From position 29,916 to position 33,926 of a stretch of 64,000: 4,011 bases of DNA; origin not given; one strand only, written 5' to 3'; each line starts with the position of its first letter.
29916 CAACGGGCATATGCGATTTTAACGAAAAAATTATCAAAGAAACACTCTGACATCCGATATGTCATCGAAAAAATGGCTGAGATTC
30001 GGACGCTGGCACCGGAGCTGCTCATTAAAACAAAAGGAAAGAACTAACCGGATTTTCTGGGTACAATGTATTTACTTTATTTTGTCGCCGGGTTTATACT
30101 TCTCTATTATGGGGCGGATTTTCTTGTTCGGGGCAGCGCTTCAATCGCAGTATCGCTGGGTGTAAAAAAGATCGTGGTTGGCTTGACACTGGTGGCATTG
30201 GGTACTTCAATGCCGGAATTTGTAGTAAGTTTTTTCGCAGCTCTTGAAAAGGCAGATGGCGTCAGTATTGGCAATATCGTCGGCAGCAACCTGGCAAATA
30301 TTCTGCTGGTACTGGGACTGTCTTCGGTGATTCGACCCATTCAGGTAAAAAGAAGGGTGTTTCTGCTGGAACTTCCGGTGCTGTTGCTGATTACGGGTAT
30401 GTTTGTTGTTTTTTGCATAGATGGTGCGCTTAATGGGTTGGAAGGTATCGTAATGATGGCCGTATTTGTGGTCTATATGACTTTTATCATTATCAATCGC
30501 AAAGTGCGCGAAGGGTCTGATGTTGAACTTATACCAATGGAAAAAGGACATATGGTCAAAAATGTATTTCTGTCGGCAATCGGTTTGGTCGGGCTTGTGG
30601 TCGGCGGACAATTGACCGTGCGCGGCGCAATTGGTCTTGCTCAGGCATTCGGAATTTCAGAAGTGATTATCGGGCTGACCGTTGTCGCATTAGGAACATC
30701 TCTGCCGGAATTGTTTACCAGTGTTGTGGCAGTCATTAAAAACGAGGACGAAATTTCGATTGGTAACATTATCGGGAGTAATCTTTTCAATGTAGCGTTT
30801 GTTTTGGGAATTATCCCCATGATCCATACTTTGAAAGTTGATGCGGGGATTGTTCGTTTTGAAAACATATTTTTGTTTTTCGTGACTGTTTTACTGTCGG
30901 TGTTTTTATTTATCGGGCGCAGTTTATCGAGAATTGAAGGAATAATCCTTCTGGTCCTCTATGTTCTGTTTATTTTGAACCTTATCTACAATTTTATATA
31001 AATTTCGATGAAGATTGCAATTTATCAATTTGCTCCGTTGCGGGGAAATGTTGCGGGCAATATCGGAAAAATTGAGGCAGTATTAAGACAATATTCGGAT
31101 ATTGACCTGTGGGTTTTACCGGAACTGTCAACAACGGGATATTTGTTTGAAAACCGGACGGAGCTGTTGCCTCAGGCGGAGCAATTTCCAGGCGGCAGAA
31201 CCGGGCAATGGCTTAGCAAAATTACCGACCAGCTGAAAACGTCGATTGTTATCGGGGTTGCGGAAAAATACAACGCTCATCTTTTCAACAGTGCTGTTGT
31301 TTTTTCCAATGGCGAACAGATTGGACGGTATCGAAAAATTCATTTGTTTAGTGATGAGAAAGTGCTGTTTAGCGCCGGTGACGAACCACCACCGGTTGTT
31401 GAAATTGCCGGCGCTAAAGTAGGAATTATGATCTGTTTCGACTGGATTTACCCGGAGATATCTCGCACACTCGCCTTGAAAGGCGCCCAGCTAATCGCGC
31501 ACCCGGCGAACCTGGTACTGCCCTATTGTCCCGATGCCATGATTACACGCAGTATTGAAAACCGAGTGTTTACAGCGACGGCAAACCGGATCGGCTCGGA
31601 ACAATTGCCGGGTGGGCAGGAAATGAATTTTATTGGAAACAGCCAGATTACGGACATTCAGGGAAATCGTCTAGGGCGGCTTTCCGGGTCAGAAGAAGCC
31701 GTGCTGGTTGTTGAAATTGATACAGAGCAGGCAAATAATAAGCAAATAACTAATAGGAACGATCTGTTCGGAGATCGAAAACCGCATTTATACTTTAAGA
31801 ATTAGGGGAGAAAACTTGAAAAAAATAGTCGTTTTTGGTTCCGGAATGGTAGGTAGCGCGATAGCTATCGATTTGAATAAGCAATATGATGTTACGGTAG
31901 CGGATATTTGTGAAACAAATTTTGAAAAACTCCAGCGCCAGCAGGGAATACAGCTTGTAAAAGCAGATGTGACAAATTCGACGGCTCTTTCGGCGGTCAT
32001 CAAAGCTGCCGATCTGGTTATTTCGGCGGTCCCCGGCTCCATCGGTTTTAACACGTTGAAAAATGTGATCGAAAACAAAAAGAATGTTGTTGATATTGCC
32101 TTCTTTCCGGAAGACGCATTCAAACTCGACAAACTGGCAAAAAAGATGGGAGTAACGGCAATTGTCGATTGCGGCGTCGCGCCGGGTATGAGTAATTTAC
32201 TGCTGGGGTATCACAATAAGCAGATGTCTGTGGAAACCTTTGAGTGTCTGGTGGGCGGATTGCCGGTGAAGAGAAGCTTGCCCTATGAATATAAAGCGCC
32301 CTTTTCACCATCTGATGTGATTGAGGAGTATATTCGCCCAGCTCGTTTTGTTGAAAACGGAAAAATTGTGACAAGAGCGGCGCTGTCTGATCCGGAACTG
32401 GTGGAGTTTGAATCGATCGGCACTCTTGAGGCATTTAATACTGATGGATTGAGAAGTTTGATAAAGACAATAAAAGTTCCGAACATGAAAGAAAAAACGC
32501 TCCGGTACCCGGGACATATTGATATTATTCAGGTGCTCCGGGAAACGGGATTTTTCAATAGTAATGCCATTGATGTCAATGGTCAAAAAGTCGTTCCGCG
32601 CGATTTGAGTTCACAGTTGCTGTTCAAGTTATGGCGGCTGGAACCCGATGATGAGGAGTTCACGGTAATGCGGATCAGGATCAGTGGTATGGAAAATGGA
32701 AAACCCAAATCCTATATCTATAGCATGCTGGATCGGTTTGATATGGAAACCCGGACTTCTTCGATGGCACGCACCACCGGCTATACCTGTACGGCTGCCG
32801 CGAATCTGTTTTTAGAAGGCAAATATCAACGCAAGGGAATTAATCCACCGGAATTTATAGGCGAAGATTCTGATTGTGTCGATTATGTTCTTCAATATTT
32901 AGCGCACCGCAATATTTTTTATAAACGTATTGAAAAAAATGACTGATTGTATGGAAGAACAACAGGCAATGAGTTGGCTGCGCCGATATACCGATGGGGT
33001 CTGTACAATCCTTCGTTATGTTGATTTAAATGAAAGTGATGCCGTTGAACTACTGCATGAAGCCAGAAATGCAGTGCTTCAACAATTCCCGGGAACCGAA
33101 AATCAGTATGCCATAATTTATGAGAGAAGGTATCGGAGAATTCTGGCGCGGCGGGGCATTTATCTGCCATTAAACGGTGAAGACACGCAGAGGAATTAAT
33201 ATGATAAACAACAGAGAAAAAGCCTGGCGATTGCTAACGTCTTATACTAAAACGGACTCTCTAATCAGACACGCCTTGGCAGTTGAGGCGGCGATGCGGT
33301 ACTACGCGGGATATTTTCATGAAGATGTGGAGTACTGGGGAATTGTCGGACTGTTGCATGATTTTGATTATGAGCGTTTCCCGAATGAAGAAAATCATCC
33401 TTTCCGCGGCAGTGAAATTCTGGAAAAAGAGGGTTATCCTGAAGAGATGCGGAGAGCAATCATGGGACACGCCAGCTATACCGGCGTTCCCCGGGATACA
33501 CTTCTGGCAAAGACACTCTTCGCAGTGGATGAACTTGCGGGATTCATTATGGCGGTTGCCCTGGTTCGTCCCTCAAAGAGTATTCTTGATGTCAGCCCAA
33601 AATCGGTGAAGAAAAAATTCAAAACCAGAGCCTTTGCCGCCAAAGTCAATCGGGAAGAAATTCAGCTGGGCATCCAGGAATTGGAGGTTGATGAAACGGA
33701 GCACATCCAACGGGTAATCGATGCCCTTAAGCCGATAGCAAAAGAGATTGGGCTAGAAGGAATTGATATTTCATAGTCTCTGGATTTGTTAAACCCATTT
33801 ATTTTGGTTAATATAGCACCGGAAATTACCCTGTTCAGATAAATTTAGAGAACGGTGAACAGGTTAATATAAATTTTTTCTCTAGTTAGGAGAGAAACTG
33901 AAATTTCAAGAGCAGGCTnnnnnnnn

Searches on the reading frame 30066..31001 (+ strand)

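Call 31: search_protein_families(library=pfam, proteins=[window:30066-31001:+], max_evalue=0.001)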
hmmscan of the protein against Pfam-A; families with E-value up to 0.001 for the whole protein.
window:30066-31001:+ (311 aa): 1 family
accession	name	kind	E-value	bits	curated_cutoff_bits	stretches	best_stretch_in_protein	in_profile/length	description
PF01699.29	Na_Ca_ex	-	3.7e-64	215.7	24.9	2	2-142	2-150/151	Sodium/calcium exchanger protein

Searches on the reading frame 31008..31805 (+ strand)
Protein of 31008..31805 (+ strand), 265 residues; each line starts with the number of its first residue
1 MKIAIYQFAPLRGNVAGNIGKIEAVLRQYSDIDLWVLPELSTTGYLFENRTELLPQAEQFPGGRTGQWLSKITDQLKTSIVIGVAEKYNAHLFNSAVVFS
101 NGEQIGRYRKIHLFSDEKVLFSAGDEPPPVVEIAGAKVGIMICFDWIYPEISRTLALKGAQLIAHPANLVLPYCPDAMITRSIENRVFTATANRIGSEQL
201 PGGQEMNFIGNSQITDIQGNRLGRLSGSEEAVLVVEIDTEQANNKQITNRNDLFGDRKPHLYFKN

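Call 31: search_protein_families(library=pfam, proteins=[window:31008-31805:+], max_evalue=0.001)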
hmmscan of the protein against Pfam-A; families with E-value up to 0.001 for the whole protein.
window:31008-31805:+ (265 aa): 1 family
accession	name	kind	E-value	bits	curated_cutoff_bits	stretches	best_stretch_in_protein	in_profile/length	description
PF00795.27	CN_hydrolase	-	1.3e-44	152.9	23.2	1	2-241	1-250/256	Carbon-nitrogen hydrolase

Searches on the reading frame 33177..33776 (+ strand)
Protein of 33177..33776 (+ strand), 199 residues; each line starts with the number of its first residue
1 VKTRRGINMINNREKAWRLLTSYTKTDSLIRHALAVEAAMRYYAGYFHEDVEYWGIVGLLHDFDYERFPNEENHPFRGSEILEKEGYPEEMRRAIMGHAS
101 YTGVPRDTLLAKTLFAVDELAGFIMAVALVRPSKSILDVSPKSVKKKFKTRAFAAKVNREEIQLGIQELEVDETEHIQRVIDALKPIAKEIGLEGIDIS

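Call 31: search_protein_families(library=pfam, proteins=[window:33177-33776:+], max_evalue=0.001)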
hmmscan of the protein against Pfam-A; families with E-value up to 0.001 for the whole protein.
window:33177-33776:+ (199 aa): 1 family
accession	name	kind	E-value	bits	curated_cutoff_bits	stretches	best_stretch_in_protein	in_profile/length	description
PF01966.28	HD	-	9.3e-08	32.8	22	1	30-120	2-113/116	HD domain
